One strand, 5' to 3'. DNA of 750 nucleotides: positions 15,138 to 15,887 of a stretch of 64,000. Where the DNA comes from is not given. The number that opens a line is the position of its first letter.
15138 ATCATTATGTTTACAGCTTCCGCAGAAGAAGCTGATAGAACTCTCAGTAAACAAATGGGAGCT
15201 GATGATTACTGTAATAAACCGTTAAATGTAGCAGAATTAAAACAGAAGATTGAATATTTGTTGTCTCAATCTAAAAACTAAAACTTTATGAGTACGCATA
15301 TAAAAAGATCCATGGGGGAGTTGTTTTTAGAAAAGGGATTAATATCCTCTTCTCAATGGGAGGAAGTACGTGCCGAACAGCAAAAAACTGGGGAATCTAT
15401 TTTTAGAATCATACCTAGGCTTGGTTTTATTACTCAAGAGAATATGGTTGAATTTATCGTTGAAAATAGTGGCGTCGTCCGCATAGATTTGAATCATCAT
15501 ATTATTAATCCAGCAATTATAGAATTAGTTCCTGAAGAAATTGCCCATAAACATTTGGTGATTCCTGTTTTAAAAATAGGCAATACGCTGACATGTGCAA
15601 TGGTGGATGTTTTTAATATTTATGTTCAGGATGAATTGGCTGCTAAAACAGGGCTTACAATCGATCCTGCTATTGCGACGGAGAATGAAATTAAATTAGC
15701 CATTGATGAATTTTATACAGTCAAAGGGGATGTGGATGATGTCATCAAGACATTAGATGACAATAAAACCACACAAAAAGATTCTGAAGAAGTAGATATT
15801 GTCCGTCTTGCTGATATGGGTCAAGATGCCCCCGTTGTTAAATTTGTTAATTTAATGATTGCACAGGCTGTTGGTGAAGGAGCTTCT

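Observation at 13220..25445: Compact, complete type IV pilus-like locus with a triplicated major pilin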

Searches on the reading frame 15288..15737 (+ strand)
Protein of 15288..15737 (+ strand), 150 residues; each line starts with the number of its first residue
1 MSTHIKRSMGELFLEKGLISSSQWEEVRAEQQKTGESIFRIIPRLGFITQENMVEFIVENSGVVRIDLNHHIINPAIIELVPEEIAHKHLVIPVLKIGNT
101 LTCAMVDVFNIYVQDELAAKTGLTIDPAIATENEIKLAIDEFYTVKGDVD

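Call 86: search_solved_structures(query=window:15288-15737:+, max_evalue=1, show_alignments=4)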
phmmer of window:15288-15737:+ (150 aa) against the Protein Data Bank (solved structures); distinct sequences matched with E-value up to 1: 19.
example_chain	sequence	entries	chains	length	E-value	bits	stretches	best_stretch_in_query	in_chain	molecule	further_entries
3jc8_Ba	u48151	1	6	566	8.6e-25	90.5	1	8-147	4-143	Type IV-A pilus assembly ATPase PilB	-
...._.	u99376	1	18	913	2.9e-23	85.6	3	7-144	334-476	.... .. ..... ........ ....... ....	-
5zfr_A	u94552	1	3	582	2.1e-19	73.1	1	8-145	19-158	Type IV pilus biogenesis ATPase PilB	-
6olj_C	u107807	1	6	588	6.4e-19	71.5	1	4-144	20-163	Type IV pilus biogenesis ATPase PilB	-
5tsg_B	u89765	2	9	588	6.4e-19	71.5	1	4-144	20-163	Type IV pilus biogenesis ATPase PilB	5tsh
5htl_A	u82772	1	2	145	6.1e-12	48.9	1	5-142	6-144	MSHA biogenesis protein MshE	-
6ejf_G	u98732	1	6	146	2.8e-08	37.1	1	7-143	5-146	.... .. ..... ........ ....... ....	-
9g1w_A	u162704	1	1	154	1.6e-06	31.4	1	7-144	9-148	Type IV pilus assembly ATPase PilB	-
7lkm_A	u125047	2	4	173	6e-06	29.5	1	62-142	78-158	Pilus biogenesis protein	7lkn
6ejf_J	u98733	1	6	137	6.4e-06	29.4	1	8-83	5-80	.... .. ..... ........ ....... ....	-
7lko_B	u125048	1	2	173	6.4e-06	29.4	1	62-142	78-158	Pilus biogenesis protein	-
9glg_A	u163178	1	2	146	6.9e-06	29.3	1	8-82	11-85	ATP-binding motif-containing protein pilF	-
8pdk_A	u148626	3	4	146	7e-06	29.3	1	8-82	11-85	c-di-GMP binding domain of the ATPase enzyme PilF | ATP-binding motif-containing protein pilF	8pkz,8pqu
8pfa_A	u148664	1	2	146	8.3e-06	29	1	9-82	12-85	c-di-GMP binding domain of the ATPase enzyme PilF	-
8pe0_A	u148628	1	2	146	1e-05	28.8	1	9-82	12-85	c-di-GMP binding domain of the ATPase enzyme PilF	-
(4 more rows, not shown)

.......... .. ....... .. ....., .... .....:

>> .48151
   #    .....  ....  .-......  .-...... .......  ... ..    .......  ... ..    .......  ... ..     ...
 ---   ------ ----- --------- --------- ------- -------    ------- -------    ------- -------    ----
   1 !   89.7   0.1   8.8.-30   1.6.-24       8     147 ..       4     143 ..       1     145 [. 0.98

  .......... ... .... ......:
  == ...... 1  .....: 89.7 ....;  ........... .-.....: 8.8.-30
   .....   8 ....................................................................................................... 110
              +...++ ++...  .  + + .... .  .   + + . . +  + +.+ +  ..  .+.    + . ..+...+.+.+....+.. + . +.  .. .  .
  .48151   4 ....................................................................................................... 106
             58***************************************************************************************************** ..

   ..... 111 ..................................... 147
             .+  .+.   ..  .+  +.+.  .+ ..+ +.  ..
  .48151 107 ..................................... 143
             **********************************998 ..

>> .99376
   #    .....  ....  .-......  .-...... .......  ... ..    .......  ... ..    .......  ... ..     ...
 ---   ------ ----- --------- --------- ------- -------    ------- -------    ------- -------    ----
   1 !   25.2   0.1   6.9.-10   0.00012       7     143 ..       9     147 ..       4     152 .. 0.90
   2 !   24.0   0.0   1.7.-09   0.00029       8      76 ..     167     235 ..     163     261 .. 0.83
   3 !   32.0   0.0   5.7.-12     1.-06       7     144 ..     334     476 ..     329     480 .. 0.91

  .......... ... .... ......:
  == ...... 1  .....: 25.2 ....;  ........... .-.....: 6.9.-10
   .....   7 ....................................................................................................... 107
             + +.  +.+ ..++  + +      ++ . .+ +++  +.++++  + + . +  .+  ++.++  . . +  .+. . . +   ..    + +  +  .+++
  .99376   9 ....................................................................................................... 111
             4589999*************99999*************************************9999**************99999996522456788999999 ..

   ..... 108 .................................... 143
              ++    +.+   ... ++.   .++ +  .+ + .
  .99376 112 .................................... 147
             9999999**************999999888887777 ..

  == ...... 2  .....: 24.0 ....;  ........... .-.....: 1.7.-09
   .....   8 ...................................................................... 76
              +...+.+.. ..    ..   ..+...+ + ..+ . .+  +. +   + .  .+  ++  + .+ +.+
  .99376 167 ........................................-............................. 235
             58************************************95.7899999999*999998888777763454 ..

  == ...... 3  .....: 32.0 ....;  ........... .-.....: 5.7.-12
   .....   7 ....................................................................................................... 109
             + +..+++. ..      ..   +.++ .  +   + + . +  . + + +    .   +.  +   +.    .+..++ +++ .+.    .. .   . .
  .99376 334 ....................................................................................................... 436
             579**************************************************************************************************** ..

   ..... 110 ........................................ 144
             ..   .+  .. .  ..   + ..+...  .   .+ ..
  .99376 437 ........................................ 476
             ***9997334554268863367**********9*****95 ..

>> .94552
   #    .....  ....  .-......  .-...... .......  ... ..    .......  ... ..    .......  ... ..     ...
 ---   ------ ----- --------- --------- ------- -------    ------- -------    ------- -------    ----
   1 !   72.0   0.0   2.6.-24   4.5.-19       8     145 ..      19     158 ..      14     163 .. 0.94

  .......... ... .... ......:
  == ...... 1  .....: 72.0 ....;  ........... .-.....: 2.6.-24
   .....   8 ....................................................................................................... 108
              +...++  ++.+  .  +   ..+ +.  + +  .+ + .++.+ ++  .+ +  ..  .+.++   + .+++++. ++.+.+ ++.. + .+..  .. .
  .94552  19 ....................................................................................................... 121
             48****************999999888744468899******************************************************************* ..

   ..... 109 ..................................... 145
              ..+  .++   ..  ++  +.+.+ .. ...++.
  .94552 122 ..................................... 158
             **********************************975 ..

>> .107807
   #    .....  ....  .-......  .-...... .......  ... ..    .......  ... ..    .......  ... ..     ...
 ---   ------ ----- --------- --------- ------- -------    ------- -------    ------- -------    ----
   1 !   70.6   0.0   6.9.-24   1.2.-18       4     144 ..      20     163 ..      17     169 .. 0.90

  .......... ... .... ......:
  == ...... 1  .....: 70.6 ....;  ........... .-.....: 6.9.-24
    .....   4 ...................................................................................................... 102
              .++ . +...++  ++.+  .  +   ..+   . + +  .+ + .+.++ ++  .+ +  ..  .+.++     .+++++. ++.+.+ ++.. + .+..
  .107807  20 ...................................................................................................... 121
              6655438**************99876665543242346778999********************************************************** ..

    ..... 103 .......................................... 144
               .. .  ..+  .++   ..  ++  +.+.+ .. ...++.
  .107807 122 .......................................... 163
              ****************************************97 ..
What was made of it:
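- On Type IVa pilus (T4aP): The N-domain is PilB/MshE-type (call 86).
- Tried and rejected: In the alignment to M. xanthus PilB, both motif Arg residues are Ser and the second Gly is Phe (call 86).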
